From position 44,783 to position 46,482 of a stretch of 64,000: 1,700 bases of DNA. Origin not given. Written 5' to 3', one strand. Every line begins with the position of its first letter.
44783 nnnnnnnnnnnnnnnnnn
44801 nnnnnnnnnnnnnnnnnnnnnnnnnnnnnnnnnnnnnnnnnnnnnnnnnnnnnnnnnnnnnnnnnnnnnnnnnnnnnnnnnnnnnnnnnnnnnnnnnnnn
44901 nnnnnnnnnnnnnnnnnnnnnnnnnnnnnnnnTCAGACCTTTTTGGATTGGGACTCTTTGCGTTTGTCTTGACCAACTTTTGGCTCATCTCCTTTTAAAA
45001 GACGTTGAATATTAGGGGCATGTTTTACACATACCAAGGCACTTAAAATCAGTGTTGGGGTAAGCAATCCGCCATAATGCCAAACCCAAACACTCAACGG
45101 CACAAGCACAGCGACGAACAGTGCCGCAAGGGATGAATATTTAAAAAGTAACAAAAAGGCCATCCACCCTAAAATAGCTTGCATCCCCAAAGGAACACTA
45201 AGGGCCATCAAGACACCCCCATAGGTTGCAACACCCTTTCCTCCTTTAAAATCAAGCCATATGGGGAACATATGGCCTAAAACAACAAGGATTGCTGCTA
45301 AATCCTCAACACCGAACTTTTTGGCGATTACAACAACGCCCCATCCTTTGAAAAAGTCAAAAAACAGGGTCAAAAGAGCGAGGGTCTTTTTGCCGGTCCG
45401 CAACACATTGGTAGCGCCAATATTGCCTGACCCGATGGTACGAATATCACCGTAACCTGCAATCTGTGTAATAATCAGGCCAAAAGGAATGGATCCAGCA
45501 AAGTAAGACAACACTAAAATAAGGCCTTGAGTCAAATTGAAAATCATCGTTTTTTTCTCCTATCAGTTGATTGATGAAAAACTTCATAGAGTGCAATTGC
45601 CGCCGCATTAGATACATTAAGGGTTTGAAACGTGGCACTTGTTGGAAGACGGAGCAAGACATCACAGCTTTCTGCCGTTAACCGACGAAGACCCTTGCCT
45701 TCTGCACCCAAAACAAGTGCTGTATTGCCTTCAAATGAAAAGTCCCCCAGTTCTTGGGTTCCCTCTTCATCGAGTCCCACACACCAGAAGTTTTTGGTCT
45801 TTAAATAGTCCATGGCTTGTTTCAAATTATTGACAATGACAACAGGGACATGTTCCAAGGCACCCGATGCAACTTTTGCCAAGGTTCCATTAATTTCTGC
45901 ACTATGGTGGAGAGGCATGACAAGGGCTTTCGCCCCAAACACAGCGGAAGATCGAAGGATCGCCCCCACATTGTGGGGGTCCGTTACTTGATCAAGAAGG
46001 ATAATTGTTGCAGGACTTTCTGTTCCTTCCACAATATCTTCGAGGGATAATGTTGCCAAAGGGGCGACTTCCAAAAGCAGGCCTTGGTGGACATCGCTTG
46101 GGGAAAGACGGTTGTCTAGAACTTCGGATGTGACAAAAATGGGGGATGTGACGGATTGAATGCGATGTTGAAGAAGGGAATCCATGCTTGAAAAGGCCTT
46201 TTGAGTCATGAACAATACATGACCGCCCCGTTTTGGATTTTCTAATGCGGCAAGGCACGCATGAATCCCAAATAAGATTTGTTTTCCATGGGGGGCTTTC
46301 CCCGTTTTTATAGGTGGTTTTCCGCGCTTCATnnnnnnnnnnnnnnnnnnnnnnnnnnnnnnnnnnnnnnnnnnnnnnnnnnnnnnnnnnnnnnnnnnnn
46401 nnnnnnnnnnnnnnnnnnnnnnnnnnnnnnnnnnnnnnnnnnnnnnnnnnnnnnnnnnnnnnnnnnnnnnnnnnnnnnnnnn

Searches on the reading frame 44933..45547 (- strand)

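Call 25: search_protein_families(library=pfam, proteins=[window:44933-45547:-], max_evalue=0.00001)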
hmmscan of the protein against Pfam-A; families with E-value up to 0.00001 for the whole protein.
window:44933-45547:- (204 aa): 1 family
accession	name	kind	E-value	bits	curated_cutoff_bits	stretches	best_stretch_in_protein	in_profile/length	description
PF02660.20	G3P_acyltransf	-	6.5e-49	166.6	24.1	1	13-183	1-164/164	Glycerol-3-phosphate acyltransferase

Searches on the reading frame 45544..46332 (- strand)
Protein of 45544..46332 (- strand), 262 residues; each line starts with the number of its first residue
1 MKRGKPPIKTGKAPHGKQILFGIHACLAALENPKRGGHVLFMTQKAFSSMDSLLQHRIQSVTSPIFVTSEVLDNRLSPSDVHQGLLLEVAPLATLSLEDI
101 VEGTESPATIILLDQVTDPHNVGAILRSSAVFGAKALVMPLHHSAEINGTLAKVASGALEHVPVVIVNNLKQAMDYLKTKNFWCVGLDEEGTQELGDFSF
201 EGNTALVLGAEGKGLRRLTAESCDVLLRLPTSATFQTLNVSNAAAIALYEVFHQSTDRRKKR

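Call 25: search_protein_families(library=pfam, proteins=[window:45544-46332:-], max_evalue=0.00001)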
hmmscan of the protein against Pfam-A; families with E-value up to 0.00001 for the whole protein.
window:45544-46332:- (262 aa): 2 families
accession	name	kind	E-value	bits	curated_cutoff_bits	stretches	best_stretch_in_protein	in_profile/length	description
PF00588.24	SpoU_methylase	-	1.4e-39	135.8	29.7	1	109-249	2-142/142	SpoU rRNA Methylase family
PF08032.17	SpoU_sub_bind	-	2.7e-07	31.2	22.8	1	19-92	1-73/76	RNA 2'-O ribose methyltransferase substrate binding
